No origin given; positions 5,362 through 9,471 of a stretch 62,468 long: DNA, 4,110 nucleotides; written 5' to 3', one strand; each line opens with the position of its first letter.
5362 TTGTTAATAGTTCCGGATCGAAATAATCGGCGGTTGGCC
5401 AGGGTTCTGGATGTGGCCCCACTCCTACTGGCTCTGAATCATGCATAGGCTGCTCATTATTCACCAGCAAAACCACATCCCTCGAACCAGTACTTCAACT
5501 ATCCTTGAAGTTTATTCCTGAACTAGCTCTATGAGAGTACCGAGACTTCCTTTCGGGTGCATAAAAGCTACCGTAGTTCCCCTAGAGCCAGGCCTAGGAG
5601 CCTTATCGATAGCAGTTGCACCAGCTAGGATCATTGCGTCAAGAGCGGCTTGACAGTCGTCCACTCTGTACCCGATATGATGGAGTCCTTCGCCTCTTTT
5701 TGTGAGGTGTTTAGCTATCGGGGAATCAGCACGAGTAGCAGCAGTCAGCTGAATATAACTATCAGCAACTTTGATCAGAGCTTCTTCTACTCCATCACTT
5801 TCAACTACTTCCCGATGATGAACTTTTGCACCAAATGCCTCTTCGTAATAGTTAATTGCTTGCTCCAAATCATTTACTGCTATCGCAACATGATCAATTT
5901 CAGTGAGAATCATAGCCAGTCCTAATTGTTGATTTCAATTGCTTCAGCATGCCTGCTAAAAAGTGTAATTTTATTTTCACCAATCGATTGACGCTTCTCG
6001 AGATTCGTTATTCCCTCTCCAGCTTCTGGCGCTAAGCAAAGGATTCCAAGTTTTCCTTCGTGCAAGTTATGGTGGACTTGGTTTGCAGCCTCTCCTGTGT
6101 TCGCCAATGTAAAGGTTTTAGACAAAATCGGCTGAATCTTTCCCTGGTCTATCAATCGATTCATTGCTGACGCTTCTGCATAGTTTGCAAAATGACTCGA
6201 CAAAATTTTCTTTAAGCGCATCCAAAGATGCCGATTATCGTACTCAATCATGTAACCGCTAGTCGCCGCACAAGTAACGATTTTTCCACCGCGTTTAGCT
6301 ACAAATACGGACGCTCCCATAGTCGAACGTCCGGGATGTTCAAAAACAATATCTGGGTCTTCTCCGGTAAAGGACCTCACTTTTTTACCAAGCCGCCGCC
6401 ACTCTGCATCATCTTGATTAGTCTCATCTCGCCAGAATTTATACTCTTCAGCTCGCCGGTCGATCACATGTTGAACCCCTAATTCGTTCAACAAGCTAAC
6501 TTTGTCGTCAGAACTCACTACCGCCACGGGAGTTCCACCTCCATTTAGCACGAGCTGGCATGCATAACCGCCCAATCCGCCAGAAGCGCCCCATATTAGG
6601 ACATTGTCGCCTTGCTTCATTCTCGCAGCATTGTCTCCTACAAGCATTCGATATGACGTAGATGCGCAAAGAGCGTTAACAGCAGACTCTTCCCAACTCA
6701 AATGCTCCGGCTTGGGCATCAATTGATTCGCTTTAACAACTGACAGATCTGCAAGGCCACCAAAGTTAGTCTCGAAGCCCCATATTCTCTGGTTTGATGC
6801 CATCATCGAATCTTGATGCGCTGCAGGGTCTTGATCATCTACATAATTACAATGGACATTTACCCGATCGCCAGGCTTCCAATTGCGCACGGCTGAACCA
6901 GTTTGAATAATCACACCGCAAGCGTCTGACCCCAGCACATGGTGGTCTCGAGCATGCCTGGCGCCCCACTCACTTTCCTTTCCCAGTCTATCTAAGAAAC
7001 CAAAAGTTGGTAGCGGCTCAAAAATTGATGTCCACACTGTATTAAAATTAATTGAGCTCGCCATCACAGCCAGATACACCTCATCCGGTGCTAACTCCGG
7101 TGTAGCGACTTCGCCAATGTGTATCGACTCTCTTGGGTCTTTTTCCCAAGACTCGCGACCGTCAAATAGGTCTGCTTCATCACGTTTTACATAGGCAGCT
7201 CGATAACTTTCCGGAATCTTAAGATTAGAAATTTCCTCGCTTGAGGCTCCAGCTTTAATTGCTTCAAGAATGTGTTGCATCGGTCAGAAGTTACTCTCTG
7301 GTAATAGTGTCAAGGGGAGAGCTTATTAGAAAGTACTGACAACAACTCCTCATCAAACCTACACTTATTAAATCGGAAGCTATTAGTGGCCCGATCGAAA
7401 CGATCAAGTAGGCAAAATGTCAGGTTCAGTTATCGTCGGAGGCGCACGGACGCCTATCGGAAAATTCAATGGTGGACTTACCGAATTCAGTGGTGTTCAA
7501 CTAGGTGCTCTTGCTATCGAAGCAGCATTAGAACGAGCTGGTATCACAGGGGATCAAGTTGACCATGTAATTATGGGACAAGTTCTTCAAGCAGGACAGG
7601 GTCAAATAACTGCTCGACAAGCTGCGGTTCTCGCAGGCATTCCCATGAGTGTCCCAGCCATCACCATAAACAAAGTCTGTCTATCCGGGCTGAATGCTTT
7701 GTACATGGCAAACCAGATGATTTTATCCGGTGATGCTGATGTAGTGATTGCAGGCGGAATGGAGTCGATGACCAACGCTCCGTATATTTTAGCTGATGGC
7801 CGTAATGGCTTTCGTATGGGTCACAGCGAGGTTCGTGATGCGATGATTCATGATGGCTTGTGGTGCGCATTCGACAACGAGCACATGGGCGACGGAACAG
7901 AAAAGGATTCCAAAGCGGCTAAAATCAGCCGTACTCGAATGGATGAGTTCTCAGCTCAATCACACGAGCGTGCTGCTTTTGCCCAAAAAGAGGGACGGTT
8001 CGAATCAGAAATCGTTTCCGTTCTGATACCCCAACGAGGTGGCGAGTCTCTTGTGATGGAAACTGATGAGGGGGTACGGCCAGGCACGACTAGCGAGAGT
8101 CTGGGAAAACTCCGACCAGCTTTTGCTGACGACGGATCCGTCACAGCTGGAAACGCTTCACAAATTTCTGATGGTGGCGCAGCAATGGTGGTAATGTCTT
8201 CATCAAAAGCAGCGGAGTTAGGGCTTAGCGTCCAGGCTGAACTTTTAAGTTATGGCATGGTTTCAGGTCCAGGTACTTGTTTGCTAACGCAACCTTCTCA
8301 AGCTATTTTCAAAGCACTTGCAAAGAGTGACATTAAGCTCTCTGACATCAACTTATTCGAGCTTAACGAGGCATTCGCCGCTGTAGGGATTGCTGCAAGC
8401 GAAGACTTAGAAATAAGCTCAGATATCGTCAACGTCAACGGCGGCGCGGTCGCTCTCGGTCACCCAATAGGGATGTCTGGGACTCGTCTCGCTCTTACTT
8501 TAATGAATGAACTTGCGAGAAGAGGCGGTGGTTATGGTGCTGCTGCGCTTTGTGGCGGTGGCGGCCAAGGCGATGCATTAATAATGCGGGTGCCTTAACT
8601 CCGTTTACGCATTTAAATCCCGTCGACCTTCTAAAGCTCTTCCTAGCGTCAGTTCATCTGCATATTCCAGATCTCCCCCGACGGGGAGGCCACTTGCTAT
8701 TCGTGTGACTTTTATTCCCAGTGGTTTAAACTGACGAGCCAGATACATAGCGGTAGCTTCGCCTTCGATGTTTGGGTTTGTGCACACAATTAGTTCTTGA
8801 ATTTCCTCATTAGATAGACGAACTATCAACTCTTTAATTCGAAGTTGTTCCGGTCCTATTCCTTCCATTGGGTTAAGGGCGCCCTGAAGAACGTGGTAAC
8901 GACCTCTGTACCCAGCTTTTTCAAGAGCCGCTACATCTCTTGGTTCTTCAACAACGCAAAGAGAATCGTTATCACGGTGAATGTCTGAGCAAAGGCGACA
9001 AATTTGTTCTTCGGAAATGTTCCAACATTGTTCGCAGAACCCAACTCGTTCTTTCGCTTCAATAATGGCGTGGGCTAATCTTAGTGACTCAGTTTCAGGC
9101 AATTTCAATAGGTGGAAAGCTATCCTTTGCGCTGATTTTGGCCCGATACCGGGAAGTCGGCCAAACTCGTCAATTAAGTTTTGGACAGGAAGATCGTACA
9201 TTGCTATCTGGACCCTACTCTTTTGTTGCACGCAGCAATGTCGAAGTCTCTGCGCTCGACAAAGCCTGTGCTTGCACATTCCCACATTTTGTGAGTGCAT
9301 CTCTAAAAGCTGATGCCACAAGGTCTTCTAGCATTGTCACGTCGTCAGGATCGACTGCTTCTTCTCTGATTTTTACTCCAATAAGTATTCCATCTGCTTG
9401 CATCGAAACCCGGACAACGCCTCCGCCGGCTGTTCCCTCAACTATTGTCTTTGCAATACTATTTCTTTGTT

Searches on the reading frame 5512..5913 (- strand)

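Call 71: search_protein_families(library=pfam, proteins=[window:5512-5913:-], max_evalue=0.00001)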
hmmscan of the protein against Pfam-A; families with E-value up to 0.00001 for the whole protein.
window:5512-5913:- (133 aa): 4 families
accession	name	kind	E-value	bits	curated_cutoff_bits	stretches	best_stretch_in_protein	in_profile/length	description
PF13669.12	Glyoxalase_4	-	1.2e-22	80.7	27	1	7-117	1-109/109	Glyoxalase/Bleomycin resistance protein/Dioxygenase superfamily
PF00903.31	Glyoxalase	-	1e-16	61.9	20.6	1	6-122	2-116/121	Glyoxalase/Bleomycin resistance protein/Dioxygenase superfamily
PF13468.12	Glyoxalase_3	-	2e-11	44.7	25.1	1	6-100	1-101/176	Glyoxalase-like domain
PF18029.7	Glyoxalase_6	-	4.4e-07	30.9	23.6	1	9-120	2-98/106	Glyoxalase-like domain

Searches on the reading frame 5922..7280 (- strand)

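Call 71: search_protein_families(library=pfam, proteins=[window:5922-7280:-], max_evalue=0.00001)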
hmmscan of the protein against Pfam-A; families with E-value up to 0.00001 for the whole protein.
window:5922-7280:- (452 aa): 3 families
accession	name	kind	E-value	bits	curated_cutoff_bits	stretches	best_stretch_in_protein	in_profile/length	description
PF00107.32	ADH_zinc_N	-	4.5e-15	56.2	31.8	1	235-377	1-127/129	Zinc-binding dehydrogenase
PF08240.17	ADH_N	-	5.6e-13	49.5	23.5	1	65-192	2-104/104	Alcohol dehydrogenase GroES-like domain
PF13602.12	ADH_zinc_N_2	-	5.2e-08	34.3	27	1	267-411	1-132/134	Zinc-binding dehydrogenase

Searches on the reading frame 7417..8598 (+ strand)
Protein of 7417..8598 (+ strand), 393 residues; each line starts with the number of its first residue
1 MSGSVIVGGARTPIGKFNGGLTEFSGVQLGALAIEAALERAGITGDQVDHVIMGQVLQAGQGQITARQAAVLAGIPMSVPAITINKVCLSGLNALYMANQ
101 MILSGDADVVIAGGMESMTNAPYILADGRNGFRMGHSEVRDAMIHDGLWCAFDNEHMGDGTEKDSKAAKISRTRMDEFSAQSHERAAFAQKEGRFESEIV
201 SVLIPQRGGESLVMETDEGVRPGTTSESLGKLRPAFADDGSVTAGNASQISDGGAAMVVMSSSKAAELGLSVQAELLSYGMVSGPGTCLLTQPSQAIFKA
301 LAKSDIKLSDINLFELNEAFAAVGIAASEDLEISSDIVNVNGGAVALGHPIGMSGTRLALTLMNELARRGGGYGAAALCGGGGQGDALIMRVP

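Call 71: search_protein_families(library=pfam, proteins=[window:7417-8598:+], max_evalue=0.00001)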
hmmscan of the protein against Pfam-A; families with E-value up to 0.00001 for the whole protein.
window:7417-8598:+ (393 aa): 3 families
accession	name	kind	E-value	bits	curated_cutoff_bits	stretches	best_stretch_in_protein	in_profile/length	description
PF00108.29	Thiolase_N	-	5e-95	318.2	26.4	1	5-262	2-259/260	Thiolase, N-terminal domain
PF02803.24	Thiolase_C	-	1.6e-40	138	27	1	272-391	3-122/123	Thiolase, C-terminal domain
PF00109.32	ketoacyl-synt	-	1.4e-06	28.6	20.8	1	80-121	166-207/252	Beta-ketoacyl synthase, N-terminal domain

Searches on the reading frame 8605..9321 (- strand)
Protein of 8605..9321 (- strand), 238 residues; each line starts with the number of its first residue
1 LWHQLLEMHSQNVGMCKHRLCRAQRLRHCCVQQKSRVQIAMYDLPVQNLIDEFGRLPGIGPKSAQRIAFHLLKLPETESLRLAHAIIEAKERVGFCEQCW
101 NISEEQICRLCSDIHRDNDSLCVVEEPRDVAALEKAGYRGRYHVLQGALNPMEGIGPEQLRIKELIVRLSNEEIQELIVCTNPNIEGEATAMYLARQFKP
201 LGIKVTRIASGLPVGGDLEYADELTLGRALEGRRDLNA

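Call 71: search_protein_families(library=pfam, proteins=[window:8605-9321:-], max_evalue=0.00001)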
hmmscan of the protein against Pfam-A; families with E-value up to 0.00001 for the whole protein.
window:8605-9321:- (238 aa): 5 families
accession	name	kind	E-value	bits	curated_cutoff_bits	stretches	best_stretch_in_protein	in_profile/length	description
PF13662.12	Toprim_4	-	7.2e-28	97.1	25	1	120-209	2-85/85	Toprim domain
PF21176.3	RecR_HhH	-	1.8e-19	69.7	27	1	46-89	1-44/45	RecR, helix-hairpin-helix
PF21175.2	RecR_C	-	1.2e-13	50.6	22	1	211-234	1-24/24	RecR, C-terminal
PF01751.28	Toprim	-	6.2e-13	49.2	23.1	1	121-202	2-84/96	Toprim domain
PF02132.21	RecR_ZnF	-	2.6e-07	30.7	22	1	93-113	1-21/21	RecR, Cys4-zinc finger domain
